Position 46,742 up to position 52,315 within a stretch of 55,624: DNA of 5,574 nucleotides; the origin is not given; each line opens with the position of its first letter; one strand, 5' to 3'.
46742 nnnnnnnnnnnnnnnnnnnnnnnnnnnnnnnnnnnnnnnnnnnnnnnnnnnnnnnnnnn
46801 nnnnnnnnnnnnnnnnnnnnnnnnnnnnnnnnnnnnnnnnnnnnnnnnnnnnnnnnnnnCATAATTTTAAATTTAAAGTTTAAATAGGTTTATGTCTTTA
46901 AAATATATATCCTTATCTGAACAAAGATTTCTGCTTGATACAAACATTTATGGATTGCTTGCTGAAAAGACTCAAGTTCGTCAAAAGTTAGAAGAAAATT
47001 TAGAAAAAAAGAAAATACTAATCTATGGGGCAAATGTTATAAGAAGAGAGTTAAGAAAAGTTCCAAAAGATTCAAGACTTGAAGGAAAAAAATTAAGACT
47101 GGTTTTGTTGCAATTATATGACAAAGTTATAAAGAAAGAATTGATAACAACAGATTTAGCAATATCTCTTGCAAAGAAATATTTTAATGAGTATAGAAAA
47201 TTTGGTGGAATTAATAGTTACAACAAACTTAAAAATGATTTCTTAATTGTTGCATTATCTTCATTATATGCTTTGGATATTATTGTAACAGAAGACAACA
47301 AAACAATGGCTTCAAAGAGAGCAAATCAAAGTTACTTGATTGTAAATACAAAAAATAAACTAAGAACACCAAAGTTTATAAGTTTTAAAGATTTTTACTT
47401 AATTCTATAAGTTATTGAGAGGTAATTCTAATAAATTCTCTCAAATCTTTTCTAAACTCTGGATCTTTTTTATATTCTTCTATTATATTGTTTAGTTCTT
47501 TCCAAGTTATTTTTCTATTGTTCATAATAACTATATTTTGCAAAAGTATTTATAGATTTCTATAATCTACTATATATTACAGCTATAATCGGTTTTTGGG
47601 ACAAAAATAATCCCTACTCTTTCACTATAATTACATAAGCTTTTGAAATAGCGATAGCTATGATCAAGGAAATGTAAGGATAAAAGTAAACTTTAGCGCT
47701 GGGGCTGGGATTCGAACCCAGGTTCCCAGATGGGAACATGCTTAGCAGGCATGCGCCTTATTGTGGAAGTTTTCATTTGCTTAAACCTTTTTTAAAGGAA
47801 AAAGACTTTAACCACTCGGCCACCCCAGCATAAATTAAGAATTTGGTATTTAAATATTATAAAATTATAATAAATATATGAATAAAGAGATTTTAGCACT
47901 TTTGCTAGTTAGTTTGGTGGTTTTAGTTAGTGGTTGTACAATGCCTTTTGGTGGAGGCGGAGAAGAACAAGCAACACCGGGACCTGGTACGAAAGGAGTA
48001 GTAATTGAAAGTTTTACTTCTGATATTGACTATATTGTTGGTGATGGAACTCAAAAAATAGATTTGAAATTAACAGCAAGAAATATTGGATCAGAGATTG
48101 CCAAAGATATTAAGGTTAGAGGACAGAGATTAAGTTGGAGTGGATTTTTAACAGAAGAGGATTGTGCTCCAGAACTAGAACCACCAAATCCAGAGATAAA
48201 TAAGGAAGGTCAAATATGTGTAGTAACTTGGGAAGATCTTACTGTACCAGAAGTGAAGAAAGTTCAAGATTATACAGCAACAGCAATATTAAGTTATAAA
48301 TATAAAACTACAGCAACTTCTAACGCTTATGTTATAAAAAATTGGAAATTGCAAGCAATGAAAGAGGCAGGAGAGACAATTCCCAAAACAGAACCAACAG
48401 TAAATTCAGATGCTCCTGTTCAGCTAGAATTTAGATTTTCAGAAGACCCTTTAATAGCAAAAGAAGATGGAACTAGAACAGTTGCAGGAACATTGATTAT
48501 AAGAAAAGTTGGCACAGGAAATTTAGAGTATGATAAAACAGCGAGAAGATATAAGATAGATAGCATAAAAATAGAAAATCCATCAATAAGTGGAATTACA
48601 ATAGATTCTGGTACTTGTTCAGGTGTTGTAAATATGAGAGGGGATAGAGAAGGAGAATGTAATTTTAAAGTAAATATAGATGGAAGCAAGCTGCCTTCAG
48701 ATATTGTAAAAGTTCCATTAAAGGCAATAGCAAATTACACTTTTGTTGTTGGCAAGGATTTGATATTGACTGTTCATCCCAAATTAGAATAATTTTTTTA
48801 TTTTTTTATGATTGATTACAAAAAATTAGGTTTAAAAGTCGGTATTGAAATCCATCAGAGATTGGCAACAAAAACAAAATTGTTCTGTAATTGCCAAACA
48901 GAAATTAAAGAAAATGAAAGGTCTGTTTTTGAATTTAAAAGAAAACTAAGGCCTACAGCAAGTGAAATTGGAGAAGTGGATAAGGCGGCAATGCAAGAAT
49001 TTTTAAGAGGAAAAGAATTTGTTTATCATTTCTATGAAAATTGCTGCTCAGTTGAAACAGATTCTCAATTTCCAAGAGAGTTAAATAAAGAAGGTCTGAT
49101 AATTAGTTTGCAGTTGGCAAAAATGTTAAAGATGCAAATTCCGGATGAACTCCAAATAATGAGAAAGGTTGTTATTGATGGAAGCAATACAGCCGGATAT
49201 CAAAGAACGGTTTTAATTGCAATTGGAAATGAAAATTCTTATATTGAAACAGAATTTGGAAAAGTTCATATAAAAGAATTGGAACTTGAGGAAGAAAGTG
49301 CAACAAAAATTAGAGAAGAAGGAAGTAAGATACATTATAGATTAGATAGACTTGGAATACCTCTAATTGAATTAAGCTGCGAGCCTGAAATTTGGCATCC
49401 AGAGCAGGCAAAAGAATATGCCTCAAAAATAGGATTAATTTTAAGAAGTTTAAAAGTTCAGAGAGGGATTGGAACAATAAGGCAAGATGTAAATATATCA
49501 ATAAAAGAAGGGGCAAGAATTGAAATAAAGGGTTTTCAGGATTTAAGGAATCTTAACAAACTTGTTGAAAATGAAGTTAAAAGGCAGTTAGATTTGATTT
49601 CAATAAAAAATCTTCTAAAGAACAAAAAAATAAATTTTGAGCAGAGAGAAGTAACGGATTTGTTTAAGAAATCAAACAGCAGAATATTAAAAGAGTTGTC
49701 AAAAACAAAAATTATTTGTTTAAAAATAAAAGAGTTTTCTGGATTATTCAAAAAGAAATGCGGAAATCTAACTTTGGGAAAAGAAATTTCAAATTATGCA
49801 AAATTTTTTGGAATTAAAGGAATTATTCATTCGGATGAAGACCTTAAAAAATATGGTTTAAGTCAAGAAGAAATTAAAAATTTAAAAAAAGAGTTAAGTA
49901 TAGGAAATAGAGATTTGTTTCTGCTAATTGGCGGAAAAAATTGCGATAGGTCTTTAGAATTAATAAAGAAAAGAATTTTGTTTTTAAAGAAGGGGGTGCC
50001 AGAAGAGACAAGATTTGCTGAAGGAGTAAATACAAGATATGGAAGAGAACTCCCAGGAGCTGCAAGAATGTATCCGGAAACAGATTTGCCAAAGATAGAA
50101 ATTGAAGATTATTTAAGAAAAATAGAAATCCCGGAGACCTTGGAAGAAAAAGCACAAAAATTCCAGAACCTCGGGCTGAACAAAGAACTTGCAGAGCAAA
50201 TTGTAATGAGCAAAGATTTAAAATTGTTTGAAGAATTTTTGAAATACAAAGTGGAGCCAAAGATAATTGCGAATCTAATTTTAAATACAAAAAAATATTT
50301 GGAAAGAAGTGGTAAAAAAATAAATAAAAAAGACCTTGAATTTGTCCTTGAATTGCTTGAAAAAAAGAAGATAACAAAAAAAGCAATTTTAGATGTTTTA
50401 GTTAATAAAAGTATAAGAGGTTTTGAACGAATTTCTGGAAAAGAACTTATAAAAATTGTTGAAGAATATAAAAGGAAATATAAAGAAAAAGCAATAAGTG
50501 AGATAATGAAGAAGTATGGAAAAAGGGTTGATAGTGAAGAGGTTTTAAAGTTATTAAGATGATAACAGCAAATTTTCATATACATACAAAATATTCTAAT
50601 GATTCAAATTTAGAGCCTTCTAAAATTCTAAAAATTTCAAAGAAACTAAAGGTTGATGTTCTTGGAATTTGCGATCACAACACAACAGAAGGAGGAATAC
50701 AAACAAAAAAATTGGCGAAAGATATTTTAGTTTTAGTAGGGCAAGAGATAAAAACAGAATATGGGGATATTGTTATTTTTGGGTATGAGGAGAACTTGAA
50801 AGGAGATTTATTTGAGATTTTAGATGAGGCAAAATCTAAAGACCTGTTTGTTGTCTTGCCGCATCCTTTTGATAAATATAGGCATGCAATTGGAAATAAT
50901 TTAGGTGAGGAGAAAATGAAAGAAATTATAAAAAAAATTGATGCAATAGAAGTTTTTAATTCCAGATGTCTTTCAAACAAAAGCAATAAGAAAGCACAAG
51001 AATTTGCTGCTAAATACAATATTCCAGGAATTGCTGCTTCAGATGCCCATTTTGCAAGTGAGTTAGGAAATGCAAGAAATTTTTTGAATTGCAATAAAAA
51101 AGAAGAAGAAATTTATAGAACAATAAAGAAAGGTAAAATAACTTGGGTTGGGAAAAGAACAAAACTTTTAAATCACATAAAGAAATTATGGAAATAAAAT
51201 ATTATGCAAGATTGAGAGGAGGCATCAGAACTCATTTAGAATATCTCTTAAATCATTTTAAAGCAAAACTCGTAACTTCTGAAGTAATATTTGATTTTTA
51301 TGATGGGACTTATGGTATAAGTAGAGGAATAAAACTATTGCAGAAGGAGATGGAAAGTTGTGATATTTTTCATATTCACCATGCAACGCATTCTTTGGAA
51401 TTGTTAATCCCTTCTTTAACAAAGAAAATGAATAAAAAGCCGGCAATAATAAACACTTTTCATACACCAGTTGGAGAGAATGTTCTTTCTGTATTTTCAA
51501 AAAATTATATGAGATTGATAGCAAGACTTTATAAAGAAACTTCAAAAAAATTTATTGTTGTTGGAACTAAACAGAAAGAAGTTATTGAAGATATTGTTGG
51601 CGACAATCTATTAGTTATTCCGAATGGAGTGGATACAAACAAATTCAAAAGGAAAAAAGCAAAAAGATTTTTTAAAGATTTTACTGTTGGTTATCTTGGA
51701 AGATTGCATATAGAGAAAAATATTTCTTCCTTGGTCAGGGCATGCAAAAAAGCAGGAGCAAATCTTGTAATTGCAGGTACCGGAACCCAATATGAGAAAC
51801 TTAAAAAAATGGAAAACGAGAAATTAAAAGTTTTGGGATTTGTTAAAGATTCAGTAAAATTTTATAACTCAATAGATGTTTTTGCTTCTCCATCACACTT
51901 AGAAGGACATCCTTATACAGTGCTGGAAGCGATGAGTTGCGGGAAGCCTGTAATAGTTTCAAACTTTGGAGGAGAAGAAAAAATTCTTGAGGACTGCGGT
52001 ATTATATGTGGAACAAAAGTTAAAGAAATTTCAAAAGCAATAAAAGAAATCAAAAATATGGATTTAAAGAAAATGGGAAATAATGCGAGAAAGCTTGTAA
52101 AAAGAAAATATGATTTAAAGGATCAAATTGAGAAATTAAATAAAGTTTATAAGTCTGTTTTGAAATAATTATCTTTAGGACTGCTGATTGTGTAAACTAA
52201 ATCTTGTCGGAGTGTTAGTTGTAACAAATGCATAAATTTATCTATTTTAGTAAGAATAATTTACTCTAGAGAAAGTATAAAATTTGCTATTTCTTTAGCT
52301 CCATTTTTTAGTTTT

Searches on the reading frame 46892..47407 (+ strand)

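Call 41: search_protein_families(library=pfam, proteins=[window:46892-47407:+], max_evalue=0.01)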
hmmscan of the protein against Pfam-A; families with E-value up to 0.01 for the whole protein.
window:46892-47407:+ (172 aa): 1 family
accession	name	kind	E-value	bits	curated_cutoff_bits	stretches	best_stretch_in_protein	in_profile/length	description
PF01850.27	PIN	-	0.00082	20.4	23.6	1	14-137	2-113/120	PIN domain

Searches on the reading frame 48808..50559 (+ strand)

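Call 24: search_protein_families(library=pfam, proteins=[window:48808-50559:+], max_evalue=0.001)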
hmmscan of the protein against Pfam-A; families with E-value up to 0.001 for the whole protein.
window:48808-50559:+ (584 aa): 2 families
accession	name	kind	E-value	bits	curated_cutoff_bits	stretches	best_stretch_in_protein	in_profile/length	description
PF02934.20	GatB_N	-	9.3e-54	182.9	23.4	1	10-434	2-273/277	GatB/GatE catalytic domain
PF02938.19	GAD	-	0.00042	20.9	23.4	0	299-377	8-87/95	GAD domain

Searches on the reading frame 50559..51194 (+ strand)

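Call 24: search_protein_families(library=pfam, proteins=[window:50559-51194:+], max_evalue=0.001)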
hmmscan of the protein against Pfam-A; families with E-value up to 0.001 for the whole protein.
window:50559-51194:+ (212 aa): 2 families
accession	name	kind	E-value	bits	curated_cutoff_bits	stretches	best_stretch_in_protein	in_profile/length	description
PF13263.12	PHP_C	-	7.9e-16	57.8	21.3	1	142-193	3-55/56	PHP-associated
PF02811.25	PHP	-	1.6e-06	29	26.4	1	6-186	2-142/164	PHP domain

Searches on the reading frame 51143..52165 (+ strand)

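Call 24: search_protein_families(library=pfam, proteins=[window:51143-52165:+], max_evalue=0.001)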
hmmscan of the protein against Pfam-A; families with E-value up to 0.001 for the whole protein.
window:51143-52165:+ (341 aa): 6 families
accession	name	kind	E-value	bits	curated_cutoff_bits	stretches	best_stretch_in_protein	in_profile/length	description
PF00534.26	Glycos_transf_1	-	1.7e-27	96.5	26.4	1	168-317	4-171/172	Glycosyl transferases group 1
PF13692.12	Glyco_trans_1_4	-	4.7e-24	85.7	27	1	180-302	2-138/142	Glycosyl transferases group 1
PF13439.12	Glyco_transf_4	-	5e-09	36.8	28.5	1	61-166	63-169/170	Glycosyltransferase Family 4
PF13524.12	Glyco_trans_1_2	-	5.7e-06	26.8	25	1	197-332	5-142/144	Glycosyl transferase-like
PF20706.3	GT4-conflict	-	0.00044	19.8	26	1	177-285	195-323/385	Family 4 Glycosyltransferase in conflict systems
PF09058.15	L27_1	-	0.00053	20.2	29.7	0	28-56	25-54/59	L27_1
